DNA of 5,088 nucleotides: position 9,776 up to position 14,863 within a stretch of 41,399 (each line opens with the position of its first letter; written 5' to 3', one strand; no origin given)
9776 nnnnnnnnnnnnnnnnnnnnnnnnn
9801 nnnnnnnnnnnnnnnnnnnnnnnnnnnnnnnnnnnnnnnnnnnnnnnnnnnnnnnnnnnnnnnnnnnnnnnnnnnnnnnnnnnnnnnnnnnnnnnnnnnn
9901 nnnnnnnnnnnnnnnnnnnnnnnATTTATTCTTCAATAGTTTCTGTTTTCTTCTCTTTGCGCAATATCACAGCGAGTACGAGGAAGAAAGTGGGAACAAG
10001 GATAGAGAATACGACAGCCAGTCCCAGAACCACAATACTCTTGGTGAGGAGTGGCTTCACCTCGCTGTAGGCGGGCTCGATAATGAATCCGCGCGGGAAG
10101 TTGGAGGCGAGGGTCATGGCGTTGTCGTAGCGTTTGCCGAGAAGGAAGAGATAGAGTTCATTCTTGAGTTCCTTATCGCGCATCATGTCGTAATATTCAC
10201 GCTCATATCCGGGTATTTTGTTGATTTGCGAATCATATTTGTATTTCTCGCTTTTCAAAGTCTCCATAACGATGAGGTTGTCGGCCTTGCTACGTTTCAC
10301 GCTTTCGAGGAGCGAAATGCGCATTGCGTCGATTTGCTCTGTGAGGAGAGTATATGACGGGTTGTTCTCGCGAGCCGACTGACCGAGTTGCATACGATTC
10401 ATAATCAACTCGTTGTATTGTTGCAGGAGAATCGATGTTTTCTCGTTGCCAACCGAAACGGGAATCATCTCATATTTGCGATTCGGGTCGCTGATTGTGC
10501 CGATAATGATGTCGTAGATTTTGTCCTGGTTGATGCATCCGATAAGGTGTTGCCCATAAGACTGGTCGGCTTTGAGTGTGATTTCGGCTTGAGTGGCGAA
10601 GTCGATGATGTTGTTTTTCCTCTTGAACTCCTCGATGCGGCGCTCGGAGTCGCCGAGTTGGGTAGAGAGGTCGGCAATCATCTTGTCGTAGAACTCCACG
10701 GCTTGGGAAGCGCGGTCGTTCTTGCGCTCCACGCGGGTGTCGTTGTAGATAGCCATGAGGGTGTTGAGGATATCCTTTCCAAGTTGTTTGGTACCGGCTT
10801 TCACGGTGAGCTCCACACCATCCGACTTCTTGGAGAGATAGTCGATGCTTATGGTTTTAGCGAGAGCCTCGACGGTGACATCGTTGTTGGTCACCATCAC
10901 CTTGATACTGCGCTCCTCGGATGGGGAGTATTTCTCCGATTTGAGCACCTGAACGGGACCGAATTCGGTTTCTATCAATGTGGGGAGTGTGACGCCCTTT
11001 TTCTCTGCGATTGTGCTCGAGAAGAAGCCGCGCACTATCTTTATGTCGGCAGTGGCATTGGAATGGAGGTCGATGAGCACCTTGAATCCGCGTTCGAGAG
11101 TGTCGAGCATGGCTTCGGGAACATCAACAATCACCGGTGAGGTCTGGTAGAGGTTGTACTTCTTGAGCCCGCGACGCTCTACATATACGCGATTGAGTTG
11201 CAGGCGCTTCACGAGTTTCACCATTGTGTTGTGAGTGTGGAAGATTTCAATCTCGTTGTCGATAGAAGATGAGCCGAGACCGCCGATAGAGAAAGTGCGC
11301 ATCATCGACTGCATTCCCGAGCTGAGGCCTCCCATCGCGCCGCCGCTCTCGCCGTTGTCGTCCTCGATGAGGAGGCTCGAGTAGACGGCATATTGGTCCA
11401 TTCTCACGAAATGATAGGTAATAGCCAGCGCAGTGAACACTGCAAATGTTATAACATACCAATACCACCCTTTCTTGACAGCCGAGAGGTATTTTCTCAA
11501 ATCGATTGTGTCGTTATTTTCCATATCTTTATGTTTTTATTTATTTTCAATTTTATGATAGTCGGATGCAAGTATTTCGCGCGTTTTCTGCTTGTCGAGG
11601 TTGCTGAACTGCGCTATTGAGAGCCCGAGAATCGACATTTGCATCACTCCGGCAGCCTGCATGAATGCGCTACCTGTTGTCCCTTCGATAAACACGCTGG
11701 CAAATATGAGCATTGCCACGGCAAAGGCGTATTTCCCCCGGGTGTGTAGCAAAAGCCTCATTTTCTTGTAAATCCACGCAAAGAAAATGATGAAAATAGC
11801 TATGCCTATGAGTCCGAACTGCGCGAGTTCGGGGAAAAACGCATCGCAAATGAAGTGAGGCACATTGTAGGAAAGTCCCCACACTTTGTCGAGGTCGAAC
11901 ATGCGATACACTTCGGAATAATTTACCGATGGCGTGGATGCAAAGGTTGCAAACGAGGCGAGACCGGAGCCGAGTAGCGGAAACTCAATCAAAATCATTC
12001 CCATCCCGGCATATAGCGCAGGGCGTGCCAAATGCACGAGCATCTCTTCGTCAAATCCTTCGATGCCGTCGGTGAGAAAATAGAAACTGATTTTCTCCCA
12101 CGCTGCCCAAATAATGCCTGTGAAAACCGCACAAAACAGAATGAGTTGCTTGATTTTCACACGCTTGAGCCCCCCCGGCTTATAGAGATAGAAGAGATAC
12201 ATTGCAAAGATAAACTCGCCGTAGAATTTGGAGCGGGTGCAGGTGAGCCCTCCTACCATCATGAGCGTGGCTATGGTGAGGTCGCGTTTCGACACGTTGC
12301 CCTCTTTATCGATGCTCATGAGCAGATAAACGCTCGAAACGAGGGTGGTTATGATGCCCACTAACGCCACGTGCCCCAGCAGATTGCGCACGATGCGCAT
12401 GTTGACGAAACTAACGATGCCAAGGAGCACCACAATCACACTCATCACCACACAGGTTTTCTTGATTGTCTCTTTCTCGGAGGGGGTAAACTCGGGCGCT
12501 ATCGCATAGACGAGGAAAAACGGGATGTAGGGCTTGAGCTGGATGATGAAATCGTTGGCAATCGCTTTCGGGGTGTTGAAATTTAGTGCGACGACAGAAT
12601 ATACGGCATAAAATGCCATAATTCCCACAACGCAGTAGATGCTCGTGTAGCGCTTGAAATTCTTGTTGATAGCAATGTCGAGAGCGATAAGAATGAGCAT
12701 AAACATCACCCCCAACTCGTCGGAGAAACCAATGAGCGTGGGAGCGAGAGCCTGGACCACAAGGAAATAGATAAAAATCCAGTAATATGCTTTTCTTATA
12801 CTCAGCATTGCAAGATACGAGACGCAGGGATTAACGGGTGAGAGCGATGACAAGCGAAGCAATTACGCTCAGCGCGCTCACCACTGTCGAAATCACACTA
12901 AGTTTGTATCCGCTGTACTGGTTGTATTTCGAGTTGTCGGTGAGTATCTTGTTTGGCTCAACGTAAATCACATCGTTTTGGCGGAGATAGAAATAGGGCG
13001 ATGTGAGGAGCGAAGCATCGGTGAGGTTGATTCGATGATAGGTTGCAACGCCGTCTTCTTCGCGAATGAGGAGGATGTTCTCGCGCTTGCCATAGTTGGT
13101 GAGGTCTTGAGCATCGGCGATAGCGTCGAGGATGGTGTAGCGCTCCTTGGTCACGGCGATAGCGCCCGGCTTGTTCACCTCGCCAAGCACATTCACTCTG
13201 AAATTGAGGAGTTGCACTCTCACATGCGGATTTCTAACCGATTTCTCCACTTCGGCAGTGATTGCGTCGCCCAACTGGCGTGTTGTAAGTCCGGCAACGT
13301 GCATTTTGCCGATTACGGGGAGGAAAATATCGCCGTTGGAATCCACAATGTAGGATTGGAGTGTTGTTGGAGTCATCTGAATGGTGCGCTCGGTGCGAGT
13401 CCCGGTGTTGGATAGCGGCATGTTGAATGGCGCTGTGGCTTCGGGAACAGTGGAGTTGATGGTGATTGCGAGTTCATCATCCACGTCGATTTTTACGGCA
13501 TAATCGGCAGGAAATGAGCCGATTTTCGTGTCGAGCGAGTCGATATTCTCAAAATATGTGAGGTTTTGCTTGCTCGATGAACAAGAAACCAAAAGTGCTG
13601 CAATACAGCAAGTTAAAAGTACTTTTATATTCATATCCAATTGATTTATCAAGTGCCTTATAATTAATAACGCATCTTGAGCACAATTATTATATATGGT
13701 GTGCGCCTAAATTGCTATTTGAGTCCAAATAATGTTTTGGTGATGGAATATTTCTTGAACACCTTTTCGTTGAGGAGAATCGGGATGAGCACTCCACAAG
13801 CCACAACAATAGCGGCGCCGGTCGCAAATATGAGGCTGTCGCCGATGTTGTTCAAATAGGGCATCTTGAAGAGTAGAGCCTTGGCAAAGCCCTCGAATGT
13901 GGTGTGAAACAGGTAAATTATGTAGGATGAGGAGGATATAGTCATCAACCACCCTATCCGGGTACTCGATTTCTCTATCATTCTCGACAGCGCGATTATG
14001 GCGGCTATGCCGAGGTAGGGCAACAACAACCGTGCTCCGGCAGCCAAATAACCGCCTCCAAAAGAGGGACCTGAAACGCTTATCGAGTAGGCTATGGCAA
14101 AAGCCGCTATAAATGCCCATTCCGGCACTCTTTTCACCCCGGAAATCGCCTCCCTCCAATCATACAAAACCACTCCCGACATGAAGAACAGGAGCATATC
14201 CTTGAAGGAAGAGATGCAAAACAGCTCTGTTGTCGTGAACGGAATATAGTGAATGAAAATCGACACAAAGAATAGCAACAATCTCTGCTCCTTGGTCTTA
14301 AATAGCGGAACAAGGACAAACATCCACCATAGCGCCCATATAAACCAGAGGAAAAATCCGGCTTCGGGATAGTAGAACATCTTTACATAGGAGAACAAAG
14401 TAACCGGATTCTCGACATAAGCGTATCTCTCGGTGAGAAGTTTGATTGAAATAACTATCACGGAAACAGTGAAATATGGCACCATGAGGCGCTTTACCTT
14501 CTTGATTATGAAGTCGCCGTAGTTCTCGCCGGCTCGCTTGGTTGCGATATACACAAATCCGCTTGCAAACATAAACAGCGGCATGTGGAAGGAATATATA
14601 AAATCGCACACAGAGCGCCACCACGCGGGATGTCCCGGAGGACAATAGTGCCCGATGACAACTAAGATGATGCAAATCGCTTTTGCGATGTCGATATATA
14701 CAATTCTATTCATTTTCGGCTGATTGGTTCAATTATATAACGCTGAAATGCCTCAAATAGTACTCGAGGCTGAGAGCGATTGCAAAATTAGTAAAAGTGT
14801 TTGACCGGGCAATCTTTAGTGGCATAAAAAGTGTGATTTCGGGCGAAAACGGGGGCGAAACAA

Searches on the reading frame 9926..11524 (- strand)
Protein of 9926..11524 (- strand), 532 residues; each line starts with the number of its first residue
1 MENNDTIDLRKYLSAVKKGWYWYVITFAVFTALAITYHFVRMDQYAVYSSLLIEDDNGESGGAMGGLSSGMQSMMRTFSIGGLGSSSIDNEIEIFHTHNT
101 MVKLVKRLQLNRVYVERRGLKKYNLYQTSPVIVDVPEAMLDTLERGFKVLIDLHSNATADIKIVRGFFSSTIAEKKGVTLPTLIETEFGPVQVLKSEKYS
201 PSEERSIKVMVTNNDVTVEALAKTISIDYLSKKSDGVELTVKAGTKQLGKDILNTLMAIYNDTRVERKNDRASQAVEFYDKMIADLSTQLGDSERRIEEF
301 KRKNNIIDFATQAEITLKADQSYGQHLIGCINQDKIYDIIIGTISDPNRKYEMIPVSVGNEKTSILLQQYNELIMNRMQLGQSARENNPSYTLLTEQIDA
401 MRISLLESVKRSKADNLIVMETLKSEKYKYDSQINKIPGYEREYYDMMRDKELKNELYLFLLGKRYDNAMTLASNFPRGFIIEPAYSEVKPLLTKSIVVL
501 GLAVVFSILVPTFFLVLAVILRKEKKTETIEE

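Call 5: search_protein_families(library=pfam, proteins=[window:9926-11524:-], max_evalue=0.001)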
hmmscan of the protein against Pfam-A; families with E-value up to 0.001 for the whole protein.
window:9926-11524:- (532 aa): 1 family
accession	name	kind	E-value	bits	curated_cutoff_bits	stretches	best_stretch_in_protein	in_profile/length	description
PF02706.20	Wzz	-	2.5e-08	34.5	25.5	1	5-76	1-66/91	Chain length determinant protein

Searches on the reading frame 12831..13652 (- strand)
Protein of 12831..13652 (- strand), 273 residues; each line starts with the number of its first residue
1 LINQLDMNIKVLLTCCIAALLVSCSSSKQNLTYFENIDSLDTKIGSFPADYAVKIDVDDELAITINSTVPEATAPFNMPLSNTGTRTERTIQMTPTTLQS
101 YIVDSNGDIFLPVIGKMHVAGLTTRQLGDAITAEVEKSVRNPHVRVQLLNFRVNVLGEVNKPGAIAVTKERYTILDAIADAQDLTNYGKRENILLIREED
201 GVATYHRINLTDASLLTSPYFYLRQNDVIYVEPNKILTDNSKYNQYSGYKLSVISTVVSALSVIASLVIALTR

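Call 5: search_protein_families(library=pfam, proteins=[window:12831-13652:-], max_evalue=0.001)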
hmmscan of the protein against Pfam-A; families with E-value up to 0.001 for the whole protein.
window:12831-13652:- (273 aa): 3 families
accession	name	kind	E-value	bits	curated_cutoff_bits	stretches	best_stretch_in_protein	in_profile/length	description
PF02563.21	Poly_export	-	3.7e-17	62.7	28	1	49-148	3-76/77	Polysaccharide biosynthesis/export protein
PF22461.2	SLBB_2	-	2.9e-10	40.6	27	1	152-231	2-79/79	SLBB domain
PF10531.15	SLBB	-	0.00033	20.8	27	1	153-197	2-45/55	SLBB domain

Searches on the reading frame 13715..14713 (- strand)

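Call 5: search_protein_families(library=pfam, proteins=[window:13715-14713:-], max_evalue=0.001)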
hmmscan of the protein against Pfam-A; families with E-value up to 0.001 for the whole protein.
window:13715-14713:- (332 aa): 1 family
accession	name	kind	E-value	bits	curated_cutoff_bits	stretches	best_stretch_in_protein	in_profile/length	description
PF01757.29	Acyl_transf_3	-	2.4e-33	116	31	1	5-310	2-324/326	Acyltransferase domain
